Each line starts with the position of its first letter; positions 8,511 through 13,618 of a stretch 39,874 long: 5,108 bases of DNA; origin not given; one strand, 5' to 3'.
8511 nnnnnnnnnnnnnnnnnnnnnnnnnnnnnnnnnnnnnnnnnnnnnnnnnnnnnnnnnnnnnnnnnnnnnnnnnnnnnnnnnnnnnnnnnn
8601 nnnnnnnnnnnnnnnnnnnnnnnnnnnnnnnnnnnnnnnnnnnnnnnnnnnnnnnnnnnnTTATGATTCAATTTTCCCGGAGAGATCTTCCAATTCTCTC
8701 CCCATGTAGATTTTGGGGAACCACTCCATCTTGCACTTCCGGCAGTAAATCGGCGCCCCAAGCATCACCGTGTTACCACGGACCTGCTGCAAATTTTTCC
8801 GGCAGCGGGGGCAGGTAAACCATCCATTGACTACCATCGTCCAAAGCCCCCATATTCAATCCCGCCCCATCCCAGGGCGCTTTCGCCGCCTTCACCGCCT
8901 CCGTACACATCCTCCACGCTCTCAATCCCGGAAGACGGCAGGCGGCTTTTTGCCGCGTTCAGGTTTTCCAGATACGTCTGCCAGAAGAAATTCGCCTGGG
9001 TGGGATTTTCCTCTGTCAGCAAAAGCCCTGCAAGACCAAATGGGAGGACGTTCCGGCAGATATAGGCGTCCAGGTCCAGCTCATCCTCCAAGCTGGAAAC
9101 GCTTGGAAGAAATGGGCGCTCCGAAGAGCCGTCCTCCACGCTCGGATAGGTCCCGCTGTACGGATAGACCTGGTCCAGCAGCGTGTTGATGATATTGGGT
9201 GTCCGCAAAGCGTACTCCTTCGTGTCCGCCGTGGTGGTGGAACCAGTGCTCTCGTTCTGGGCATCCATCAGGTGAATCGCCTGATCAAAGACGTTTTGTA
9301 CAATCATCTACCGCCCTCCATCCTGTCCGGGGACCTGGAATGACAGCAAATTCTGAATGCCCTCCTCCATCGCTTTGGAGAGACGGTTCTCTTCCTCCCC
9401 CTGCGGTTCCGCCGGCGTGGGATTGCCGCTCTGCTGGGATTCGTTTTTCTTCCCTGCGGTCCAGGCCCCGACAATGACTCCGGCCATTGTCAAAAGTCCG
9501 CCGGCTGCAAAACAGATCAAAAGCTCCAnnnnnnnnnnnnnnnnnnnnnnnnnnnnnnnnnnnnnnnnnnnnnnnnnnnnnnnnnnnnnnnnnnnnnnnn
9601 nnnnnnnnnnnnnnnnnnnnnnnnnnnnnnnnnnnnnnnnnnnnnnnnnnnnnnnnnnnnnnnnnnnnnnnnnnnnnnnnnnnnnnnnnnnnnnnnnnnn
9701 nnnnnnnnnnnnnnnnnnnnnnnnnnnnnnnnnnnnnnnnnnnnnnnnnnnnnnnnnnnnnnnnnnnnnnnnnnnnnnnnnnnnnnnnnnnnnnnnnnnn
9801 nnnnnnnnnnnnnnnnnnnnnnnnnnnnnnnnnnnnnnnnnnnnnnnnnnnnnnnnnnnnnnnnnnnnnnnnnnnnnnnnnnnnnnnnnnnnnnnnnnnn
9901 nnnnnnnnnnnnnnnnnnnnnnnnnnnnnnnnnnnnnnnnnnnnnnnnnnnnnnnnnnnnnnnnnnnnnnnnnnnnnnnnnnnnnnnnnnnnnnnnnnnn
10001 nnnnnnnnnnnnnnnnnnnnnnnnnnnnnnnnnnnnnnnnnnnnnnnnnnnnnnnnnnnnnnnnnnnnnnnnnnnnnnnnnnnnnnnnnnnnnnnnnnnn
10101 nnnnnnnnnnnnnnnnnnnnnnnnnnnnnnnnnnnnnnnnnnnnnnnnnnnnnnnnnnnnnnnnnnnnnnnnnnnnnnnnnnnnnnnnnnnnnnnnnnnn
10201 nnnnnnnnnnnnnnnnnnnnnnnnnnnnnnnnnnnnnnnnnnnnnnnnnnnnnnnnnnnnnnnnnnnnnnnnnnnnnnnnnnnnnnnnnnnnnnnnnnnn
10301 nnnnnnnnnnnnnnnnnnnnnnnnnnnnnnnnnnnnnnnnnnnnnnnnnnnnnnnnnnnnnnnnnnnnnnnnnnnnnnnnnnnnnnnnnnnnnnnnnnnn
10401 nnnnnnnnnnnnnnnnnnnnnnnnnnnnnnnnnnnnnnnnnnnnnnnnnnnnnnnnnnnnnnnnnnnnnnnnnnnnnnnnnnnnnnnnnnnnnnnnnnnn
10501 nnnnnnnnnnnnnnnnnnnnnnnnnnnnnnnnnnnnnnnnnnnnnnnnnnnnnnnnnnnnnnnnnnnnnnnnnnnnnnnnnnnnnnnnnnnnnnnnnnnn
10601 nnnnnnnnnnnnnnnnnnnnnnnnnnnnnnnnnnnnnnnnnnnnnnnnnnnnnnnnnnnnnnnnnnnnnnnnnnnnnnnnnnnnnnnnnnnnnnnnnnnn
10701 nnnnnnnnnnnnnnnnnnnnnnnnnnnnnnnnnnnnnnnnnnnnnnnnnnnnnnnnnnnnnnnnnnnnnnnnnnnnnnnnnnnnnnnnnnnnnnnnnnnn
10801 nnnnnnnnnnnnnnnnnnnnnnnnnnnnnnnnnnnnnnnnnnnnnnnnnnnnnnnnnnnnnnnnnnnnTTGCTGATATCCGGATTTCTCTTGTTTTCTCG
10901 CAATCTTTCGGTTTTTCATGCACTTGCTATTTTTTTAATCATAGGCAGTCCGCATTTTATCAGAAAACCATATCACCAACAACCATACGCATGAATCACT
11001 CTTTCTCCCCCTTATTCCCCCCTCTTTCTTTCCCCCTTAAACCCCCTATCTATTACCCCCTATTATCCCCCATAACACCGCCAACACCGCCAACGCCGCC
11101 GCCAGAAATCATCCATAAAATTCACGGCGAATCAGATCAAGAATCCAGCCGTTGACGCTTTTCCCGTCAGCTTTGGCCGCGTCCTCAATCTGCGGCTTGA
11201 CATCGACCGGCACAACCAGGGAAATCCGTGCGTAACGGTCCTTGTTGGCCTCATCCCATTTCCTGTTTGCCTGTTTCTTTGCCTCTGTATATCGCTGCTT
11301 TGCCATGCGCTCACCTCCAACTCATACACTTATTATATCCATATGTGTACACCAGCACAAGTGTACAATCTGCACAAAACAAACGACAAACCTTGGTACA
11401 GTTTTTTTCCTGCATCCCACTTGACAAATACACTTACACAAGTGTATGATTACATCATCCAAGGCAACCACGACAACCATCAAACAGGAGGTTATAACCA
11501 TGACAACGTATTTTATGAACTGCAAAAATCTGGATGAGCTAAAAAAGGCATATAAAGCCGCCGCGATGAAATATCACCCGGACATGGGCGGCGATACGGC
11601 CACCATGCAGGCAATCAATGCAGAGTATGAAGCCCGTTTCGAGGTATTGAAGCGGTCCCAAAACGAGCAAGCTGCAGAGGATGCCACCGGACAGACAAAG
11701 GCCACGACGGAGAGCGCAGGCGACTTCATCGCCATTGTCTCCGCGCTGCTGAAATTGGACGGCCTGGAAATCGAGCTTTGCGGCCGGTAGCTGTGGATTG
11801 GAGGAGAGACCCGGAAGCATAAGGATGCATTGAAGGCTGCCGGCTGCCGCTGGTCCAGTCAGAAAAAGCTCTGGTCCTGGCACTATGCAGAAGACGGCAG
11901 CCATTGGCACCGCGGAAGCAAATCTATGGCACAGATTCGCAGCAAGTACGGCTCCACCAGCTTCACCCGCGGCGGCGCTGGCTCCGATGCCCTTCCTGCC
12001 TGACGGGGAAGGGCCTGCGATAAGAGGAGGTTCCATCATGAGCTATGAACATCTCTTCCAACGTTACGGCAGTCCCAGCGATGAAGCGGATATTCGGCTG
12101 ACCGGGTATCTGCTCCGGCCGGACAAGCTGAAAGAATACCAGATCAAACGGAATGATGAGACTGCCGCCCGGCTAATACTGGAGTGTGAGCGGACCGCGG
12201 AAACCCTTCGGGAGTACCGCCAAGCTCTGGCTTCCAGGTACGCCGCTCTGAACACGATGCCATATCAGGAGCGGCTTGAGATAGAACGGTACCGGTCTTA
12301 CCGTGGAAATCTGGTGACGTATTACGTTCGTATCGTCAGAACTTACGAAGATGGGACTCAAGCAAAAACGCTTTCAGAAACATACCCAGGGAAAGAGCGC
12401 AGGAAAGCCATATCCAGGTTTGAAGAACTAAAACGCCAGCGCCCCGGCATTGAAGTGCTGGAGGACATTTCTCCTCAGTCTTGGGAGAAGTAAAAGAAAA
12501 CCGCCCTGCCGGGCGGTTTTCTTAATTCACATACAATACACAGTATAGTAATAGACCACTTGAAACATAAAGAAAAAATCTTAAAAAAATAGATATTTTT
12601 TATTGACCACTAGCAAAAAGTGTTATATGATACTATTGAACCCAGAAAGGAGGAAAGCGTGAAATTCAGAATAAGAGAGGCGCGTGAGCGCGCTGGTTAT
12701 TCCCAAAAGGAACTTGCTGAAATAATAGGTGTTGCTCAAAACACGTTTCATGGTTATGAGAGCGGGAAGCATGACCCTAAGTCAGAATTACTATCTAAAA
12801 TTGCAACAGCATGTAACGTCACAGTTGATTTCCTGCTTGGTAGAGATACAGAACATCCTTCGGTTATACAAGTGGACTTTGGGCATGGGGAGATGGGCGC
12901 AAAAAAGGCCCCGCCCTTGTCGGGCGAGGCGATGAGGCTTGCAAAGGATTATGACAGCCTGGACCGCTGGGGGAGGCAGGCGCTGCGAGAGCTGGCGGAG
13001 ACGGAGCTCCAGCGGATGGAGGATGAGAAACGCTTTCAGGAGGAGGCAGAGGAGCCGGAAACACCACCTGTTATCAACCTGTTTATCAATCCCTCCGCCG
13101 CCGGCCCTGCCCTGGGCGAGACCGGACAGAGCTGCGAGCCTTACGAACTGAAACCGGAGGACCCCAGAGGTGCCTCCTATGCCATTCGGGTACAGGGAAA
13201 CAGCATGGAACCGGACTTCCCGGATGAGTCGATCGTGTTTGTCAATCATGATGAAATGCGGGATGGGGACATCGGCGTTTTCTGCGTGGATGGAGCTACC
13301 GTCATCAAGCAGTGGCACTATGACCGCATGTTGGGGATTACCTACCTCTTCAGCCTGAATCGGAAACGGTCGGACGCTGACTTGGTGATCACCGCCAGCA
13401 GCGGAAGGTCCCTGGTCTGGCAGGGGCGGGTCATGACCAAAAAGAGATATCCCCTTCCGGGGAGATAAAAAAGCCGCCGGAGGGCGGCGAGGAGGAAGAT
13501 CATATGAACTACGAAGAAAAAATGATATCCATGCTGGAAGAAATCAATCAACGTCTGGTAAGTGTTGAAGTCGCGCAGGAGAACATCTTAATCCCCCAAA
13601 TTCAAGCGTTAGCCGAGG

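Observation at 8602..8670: Two-copy RNA element: an identical 28-nt box followed by a covarying terminator hairpin in front of two separate virion operons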

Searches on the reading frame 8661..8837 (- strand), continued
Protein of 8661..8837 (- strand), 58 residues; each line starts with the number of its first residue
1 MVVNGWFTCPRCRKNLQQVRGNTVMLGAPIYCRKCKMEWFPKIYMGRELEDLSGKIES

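Call 94: find_encoding_contigs(protein=P0152, flank=3000, max_places=2)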
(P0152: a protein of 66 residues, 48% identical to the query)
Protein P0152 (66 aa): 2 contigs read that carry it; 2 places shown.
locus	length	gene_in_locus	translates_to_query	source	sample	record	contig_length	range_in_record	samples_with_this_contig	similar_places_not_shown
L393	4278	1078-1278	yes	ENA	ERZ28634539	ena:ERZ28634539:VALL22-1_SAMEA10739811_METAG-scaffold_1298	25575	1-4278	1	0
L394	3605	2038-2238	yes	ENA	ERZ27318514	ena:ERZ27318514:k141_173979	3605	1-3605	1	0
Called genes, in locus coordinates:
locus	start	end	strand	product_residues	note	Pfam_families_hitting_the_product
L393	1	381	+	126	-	?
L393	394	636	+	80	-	-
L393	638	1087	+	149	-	-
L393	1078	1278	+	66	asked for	-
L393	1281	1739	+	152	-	PF11195:Tad2-like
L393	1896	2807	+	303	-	-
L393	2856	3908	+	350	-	PF13290:CHB_HEX_C_1 (weak), PF13287:Fn3_assoc (weak)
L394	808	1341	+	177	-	-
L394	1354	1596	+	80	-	-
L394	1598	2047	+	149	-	-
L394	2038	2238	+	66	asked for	-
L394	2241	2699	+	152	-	PF11195:Tad2-like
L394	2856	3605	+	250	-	?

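Call 95: find_encoding_contigs(protein=P0164, flank=3000, max_places=2)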
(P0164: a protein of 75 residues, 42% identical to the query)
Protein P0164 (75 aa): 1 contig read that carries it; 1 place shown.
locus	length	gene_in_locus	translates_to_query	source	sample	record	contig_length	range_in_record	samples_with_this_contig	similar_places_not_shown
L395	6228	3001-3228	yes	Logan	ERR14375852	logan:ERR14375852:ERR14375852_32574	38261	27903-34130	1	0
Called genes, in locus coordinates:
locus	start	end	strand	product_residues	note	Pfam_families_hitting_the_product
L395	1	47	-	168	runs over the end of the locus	-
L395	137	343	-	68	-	-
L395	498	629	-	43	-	-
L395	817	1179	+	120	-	-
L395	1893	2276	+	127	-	PF16677:GP3_package (weak)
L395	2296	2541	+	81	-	-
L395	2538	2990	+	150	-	-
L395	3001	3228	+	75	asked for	-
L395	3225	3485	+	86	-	PF11195:Tad2-like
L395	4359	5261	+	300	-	-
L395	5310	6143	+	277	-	-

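Call 96: find_encoding_contigs(protein=P0190, flank=3000, max_places=2)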
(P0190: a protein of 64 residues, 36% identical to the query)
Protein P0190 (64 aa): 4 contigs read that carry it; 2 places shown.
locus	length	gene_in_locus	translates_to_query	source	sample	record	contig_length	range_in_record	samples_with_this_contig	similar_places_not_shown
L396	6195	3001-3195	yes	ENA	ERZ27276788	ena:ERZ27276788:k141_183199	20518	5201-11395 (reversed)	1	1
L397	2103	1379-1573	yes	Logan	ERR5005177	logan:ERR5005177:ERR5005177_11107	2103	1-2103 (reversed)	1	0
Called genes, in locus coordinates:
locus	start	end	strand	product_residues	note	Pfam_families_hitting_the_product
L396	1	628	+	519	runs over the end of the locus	PF02195:ParB_N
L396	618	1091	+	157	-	-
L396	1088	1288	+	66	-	-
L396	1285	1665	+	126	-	-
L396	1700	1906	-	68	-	-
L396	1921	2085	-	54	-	-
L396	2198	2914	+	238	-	PF23343:REP_ORF2-G2P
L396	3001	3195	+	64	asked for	PF14205:Cys_rich_KTR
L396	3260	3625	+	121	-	PF01844:HNH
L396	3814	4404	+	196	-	PF05119:Terminase_4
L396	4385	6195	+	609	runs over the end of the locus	PF03354:TerL_ATPase, PF20441:TerL_nuclease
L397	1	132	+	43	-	?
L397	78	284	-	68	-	-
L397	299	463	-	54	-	-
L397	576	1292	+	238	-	PF23343:REP_ORF2-G2P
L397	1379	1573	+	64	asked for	PF14205:Cys_rich_KTR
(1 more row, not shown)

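Call 97: find_encoding_contigs(protein=P0210, flank=3000, max_places=2)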
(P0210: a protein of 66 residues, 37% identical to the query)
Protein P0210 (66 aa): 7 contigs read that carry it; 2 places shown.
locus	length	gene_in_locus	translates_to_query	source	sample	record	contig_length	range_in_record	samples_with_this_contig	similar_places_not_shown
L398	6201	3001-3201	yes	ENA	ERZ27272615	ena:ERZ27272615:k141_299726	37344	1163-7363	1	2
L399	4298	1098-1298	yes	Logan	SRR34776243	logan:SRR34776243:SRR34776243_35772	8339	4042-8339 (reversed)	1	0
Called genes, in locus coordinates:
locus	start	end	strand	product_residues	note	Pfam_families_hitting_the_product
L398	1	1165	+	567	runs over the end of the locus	PF14284:PcfJ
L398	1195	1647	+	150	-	-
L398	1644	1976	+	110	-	-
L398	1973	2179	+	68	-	-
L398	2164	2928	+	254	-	PF23343:REP_ORF2-G2P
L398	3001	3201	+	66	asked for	PF14205:Cys_rich_KTR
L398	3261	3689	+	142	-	PF16677:GP3_package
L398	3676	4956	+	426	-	PF03237:Terminase_6N (weak)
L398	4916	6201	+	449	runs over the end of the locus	PF05133:SPP1_portal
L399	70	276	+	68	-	-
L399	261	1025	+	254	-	PF23343:REP_ORF2-G2P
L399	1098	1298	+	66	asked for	PF14205:Cys_rich_KTR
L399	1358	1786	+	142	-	PF16677:GP3_package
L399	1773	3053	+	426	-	PF03237:Terminase_6N (weak)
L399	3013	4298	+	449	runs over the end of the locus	PF05133:SPP1_portal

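Call 104: predict_structure(alignment_id=A5)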
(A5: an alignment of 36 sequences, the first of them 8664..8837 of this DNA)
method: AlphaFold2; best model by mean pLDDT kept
length: 58 residues; sequences in the alignment: 36
mean_pLDDT: 87.0   pTM: 0.69
mean pLDDT of the five models: 87.0, 86.7, 86.3, 85.5, 83.7
residues with pLDDT >= 90: 47; 70-90: 3; 50-70: 2; < 50: 6
segments of 3 or more residues with pLDDT < 50: 52-55
pLDDT, mean of each block of 10 residues (from residue 1): 94 96 93 96 91 45
secondary structure, 60 per line:
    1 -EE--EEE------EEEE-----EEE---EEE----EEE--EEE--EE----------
elements in order: E6-8 E15-18 E24-26 E30-32 E37-39 E42-44
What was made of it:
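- KTR models confidently as a zinc ribbon (pLDDT 87, call 104).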

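Call 106: fold_search(model_id=the predicted structure, library=pdb)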
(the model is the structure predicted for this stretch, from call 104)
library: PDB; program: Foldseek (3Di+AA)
matches with E <= 10: 99; with E <= 0.001: 0
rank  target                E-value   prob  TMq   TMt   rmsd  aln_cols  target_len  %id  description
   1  6hlq_I                2.3e-01  0.80  0.46  0.26   3.9        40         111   30  Yeast RNA polymerase I* elongation complex bound to nucleotide analog GMPCPP (released 2019-04-03)
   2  9g27_I                2.4e-01  0.80  0.45  0.30   3.7        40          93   30  Yeast RNA polymerase I elongation complex stalled by an apurinic site, pre-translocation state (released 2025-06-18)
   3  6skf_Bg               2.8e-01  0.41  0.37  0.28   5.1        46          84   15  Cryo-EM Structure of T. kodakarensis 70S ribosome (released 2020-07-29)
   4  9kbo_C                3.0e-01  0.16  0.30  0.08  14.3        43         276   26  Crystal structure of human Shiftless (SFL) containing phosphorylation sites Ser249, Thr250, Thr253 and Ser256 (released 2025-11-19)
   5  8bsi_Lq               3.9e-01  0.41  0.37  0.27   5.3        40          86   22  Giardia ribosome chimeric hybrid-like GDP+Pi bound state (B1) (released 2023-03-15)
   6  7pwg_p                4.5e-01  0.38  0.37  0.26   4.6        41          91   22  Cryo-EM structure of large subunit of Giardia lamblia ribosome at 2.7 A resolution (released 2022-04-20)
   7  9kbo_A                4.5e-01  0.14  0.29  0.08  13.8        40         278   22  Crystal structure of human Shiftless (SFL) containing phosphorylation sites Ser249, Thr250, Thr253 and Ser256 (released 2025-11-19)
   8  7r81_r1               5.1e-01  0.44  0.39  0.29   4.3        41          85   27  Structure of the translating Neurospora crassa ribosome arrested by cycloheximide (released 2021-12-01)
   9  5m3f_I                5.5e-01  0.35  0.44  0.41  10.0        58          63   22  Yeast RNA polymerase I elongation complex at 3.8A (released 2016-11-23)
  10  9e6q_Ai               5.9e-01  0.28  0.37  0.24   5.0        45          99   22  Cryo-EM structure of the Pyrobaculum calidifontis 50S ribosomal subunit in complex with Dri (released 2024-11-20)
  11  8hku_L37A             5.9e-01  0.25  0.35  0.32   4.7        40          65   25  Cryo-EM Structures and Translocation Mechanism of Crenarchaeota Ribosome (released 2023-08-16)
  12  3wwn_B                6.3e-01  0.72  0.47  0.50   2.4        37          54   27  Crystal structure of LysZ from Thermus thermophilus complex with LysW (released 2014-11-19)
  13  4ym7_BI               7.2e-01  0.44  0.44  0.28   3.9        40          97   30  RNA polymerase I structure with an alternative dimer hinge (released 2015-09-09)
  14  6qik_m                8.3e-01  0.33  0.40  0.28   4.1        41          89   17  Cryo-EM structures of Lsg1-TAP pre-60S ribosomal particles (released 2019-06-26)
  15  5xxb_o                8.3e-01  0.30  0.39  0.28   3.6        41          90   17  Large subunit of Toxoplasma gondii ribosome (released 2017-08-30)
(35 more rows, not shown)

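Call 107: search_solved_structures(query=A5, max_evalue=1)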
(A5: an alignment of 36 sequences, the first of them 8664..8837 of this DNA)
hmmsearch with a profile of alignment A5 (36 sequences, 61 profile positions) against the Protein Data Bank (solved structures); distinct sequences matched with E-value up to 1: 11.
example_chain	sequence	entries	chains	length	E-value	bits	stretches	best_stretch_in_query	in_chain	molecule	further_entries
2i13_A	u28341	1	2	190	0.00065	22.5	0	7-35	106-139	Aart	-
1mey_C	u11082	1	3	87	0.053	16.4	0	7-18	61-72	CONSENSUS ZINC FINGER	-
5k2m_E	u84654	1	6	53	0.068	16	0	8-20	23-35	Probable lysine biosynthesis protein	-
9vv8_A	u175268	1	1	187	0.18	14.6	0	24-53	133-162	C2 and GRAM domain-containing protein At5g50170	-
2gmg_A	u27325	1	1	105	0.33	13.8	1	27-40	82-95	hypothetical protein Pf0610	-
7bbd_B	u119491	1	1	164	0.37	13.7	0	8-27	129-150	Polyubiquitin-B,E3 ubiquitin-protein ligase TRIM21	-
2myg_A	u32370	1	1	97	0.45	13.4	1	2-18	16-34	Dithiol glutaredoxin 1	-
6t7f_A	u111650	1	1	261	0.46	13.3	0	5-19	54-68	E3 ubiquitin-protein ligase MYCBP2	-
5o6c_A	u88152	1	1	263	0.47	13.3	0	5-19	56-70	E3 ubiquitin-protein ligase MYCBP2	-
6zxw_H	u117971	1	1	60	0.6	13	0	8-39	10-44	Uncharacterized protein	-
3a43_A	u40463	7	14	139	0.92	12.4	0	2-19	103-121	Hydrogenase nickel incorporation protein hypA | Probable hydrogenase nickel incorporation protein HypA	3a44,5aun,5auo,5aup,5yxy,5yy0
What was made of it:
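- Tried and rejected: The PDB profile search gave nothing meaningful (call 107).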

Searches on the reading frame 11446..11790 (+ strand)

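Call 23: search_protein_families(library=phrogs, proteins=[window:11446-11790:+], max_evalue=0.001)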
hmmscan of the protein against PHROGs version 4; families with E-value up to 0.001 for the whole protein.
window:11446-11790:+ (114 aa): 4 families
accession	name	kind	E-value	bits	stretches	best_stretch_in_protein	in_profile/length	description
phrog_15863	-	unknown function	1.1e-21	78.5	1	13-113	140-238/312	-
phrog_13942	-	unknown function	1.5e-10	41.9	1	30-82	30-80/336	-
phrog_14336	-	unknown function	2.5e-06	28.1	1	28-94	17-82/363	-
phrog_7739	-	unknown function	0.00024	20.6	1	30-63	24-57/565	-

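Call 65: search_protein_families(library=pfam, proteins=[window:11446-11790:+], max_evalue=0.05)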
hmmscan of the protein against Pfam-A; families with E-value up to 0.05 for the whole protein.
window:11446-11790:+ (114 aa): 1 family
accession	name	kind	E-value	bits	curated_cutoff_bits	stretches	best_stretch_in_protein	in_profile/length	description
PF00226.36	DnaJ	-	7.4e-06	26.4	27.8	1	29-70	14-55/63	DnaJ domain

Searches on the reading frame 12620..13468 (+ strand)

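Call 23: search_protein_families(library=phrogs, proteins=[window:12620-13468:+], max_evalue=0.001)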
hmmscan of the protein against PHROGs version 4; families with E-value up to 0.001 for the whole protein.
window:12620-13468:+ (282 aa): 20 families
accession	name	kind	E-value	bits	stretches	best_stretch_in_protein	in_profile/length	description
phrog_4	-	transcription regulation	6e-30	105.5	1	14-249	137-314/400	transcriptional repressor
phrog_8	-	transcription regulation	6.1e-20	72.9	1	11-79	74-142/346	transcriptional regulator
phrog_3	-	transcription regulation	3.6e-13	51.1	1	10-140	85-211/430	transcriptional repressor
phrog_2439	-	transcription regulation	9.7e-13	48.7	1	17-78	11-72/367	transcriptional regulator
phrog_1373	-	transcription regulation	2.3e-12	48.2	1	14-77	64-127/166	transcriptional regulator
phrog_2328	-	transcription regulation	2.5e-12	47.7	1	11-74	13-76/128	transcriptional repressor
phrog_5823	-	transcription regulation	1.9e-09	38.1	1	11-81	4-75/404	transcriptional regulator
phrog_2967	-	transcription regulation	4.8e-09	37.1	1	15-80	12-77/225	transcriptional regulator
phrog_6201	-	transcription regulation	2e-08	35.1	1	188-273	30-113/121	CI-like repressor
phrog_2104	-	unknown function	2.7e-08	34.9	1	11-63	37-89/103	-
phrog_7396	-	unknown function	3.1e-07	31.3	1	17-75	19-80/227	-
phrog_3037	-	transcription regulation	9.7e-07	29.8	1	9-80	13-82/189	transcriptional repressor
phrog_811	-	DNA, RNA and nucleotide metabolism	9.8e-07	29.4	1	163-261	26-118/140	UmuD-like protein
phrog_7241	-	transcription regulation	1.2e-06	29.6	1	20-72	68-120/122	transcriptional regulator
phrog_4836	-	transcription regulation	1.2e-06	29.2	1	11-59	73-122/194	CII-like regulator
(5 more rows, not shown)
